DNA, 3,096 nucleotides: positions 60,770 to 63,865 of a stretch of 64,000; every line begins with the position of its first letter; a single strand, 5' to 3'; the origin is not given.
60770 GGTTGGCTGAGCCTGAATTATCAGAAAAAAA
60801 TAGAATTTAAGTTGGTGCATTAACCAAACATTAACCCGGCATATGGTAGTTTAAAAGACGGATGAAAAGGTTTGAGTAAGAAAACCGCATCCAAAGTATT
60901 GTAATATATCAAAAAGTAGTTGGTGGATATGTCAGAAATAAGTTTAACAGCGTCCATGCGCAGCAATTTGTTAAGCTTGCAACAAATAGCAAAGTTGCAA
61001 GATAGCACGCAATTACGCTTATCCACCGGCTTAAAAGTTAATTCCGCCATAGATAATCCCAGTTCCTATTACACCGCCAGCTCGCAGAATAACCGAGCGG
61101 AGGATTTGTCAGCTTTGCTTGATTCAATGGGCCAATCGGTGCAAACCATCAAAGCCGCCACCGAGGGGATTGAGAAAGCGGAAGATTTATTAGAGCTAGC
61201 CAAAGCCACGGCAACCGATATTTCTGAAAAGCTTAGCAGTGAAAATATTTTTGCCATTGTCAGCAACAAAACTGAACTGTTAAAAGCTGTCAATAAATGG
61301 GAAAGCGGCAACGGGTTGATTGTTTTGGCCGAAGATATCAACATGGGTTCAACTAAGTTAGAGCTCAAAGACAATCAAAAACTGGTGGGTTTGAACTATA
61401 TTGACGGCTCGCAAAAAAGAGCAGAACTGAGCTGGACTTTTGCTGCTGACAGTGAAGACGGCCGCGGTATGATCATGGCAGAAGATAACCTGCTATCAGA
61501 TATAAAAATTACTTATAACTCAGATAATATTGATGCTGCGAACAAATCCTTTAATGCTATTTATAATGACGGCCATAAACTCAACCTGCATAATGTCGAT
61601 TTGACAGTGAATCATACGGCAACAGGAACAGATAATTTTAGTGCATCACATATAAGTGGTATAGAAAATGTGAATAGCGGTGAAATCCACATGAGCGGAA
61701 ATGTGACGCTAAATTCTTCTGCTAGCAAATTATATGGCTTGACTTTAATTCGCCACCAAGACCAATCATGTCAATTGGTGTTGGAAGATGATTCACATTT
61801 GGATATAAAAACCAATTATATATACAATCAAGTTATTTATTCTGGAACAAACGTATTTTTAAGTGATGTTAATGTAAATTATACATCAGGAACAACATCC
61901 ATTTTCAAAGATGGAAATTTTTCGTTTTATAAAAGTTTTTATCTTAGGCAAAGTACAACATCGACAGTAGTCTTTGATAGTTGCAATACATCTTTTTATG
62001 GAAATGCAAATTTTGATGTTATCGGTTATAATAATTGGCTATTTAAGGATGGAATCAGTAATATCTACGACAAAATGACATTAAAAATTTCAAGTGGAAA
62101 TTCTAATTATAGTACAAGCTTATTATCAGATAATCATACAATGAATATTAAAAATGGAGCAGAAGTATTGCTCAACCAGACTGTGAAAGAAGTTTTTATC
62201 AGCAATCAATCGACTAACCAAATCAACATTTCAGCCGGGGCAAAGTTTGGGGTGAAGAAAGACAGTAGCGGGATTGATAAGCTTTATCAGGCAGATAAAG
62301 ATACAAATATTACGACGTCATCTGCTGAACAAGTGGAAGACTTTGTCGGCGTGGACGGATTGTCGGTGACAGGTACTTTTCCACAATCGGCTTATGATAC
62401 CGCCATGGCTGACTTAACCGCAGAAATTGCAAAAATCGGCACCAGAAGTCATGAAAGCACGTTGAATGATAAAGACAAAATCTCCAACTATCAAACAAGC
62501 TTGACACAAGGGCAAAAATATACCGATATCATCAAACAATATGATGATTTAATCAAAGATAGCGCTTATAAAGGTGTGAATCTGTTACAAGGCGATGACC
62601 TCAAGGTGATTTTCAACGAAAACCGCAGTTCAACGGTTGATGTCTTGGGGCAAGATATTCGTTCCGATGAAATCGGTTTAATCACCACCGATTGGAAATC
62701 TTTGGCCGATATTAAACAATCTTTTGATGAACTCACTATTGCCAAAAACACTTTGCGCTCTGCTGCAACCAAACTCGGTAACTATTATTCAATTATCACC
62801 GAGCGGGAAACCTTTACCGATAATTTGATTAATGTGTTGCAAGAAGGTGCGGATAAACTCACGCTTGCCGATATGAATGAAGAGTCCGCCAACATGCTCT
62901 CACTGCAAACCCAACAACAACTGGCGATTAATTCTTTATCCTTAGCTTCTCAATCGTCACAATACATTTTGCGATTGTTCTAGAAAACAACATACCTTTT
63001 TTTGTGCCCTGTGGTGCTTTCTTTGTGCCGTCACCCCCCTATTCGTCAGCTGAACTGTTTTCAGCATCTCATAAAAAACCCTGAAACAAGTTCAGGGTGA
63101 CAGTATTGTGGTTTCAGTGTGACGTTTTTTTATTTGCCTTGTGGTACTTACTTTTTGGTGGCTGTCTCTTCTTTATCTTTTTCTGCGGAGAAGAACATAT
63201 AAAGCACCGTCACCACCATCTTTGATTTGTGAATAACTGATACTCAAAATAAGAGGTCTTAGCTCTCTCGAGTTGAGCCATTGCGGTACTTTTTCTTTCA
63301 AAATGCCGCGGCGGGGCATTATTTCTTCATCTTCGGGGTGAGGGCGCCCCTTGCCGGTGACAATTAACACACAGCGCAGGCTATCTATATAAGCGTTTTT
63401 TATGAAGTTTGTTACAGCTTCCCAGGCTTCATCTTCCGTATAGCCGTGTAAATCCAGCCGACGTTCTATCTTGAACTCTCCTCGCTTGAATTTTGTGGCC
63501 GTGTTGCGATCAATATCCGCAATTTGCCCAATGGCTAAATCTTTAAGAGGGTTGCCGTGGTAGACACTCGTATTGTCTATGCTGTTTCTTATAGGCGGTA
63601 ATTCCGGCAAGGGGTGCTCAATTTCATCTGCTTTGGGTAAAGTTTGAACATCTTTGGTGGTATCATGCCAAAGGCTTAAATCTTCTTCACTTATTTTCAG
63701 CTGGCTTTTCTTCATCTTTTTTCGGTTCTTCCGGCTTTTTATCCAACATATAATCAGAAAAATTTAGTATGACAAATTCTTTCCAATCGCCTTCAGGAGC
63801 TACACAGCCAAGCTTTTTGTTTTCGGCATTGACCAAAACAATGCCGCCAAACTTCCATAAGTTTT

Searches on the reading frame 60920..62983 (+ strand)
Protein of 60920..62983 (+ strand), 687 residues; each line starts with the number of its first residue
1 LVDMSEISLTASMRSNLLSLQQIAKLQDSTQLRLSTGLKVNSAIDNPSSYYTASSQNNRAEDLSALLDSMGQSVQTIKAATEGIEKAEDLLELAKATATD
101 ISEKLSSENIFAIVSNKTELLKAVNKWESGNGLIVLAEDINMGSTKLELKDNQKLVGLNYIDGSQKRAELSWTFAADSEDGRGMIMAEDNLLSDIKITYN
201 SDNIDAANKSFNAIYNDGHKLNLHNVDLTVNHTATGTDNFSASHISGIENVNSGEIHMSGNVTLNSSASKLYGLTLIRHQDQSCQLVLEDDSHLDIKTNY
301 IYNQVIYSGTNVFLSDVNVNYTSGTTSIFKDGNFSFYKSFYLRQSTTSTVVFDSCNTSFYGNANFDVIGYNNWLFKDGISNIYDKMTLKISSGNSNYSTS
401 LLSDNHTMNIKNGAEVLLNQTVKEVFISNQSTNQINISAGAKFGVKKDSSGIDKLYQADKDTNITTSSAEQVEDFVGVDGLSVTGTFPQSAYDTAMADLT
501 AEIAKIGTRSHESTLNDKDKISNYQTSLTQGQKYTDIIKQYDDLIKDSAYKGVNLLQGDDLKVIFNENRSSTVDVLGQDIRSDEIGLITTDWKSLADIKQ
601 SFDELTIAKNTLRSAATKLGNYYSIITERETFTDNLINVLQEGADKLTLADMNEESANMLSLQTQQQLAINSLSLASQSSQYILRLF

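Call 9: search_protein_families(library=ncbifam, proteins=[window:60920-62983:+])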
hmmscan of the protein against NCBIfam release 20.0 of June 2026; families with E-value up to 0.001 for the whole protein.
window:60920-62983:+ (687 aa): 3 families
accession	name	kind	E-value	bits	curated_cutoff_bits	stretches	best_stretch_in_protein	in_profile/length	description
NF009330.0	PRK12688.1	subfamily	7.8e-59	199.8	614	2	532-686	592-750/752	flagellin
NF011295.0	PRK14708.1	subfamily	6.2e-54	183.5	1384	2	531-686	727-886/888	flagellin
NF009329.0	PRK12687.1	subfamily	1.4e-19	70.6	311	2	573-687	198-312/313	flagellin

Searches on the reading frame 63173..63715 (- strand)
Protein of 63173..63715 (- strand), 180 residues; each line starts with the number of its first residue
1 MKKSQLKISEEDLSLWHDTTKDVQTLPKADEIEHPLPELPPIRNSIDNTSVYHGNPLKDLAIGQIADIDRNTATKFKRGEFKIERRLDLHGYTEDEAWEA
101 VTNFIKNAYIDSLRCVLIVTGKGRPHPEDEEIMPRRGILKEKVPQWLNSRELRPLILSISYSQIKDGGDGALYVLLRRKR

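Call 9: search_protein_families(library=ncbifam, proteins=[window:63173-63715:-])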
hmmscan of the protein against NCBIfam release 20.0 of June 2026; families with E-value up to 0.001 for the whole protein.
window:63173-63715:- (180 aa): 3 families
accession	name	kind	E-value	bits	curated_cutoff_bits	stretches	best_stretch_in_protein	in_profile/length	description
NF033154.1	endonuc_SmrA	equivalog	1.7e-17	63.8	180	1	73-179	78-175/189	DNA endonuclease SmrA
NF003432.0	PRK04946.1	equivalog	1.9e-12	47.4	128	1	67-177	78-173/181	endonuclease SmrB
TIGR01069.2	mutS2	equivalog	4.6e-07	28.6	400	1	80-174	709-788/790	endonuclease MutS2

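Call 14: find_encoding_contigs(protein=window:63173-63715:-, flank=10000, max_places=4)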
Protein window:63173-63715:- (180 aa): 4 contigs read that carry it; 4 places shown.
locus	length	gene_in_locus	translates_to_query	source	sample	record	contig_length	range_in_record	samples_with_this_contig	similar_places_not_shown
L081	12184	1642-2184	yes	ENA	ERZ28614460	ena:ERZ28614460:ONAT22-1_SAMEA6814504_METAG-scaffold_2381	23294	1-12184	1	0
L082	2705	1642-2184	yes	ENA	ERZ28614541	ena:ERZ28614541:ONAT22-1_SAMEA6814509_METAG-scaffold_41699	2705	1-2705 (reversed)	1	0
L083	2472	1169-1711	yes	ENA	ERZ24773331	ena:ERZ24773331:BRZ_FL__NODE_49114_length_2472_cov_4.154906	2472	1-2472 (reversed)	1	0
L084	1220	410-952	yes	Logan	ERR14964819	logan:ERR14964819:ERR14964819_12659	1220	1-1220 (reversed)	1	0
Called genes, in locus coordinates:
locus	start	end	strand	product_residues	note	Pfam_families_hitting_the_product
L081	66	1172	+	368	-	PF03562:MltA, PF06725:3D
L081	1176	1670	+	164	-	-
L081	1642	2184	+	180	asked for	PF01713:Smr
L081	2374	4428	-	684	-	PF00669:Flagellin_N (weak), PF00700:Flagellin_C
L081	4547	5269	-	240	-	PF00929:RNase_T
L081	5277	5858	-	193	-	PF01121:CoaE, PF13189:Cytidylate_kin2 (weak)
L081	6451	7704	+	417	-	PF07498:Rho_N, PF07497:Rho_RNA_bind, PF00006:ATP-synt_ab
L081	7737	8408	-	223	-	PF00702:Hydrolase, PF13419:HAD_2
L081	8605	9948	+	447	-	PF10396:TrmE_N, PF12631:MnmE_helical, PF00350:Dynamin_N (weak), PF01926:MMR_HSR1, PF02421:FeoB_N, PF16897:MMR_HSR1_Xtn (weak)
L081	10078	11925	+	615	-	PF00890:FAD_binding_2 (faint), PF01134:GIDA, PF12831:FAD_oxidored, PF21680:GIDA_C_1st, PF13932:SAM_GIDA_C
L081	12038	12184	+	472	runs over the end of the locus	PF00275:EPSP_synthase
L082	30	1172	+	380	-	PF03562:MltA, PF06725:3D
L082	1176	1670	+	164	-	-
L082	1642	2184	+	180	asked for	PF01713:Smr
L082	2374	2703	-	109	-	?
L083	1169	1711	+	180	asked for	PF01713:Smr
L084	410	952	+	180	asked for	PF01713:Smr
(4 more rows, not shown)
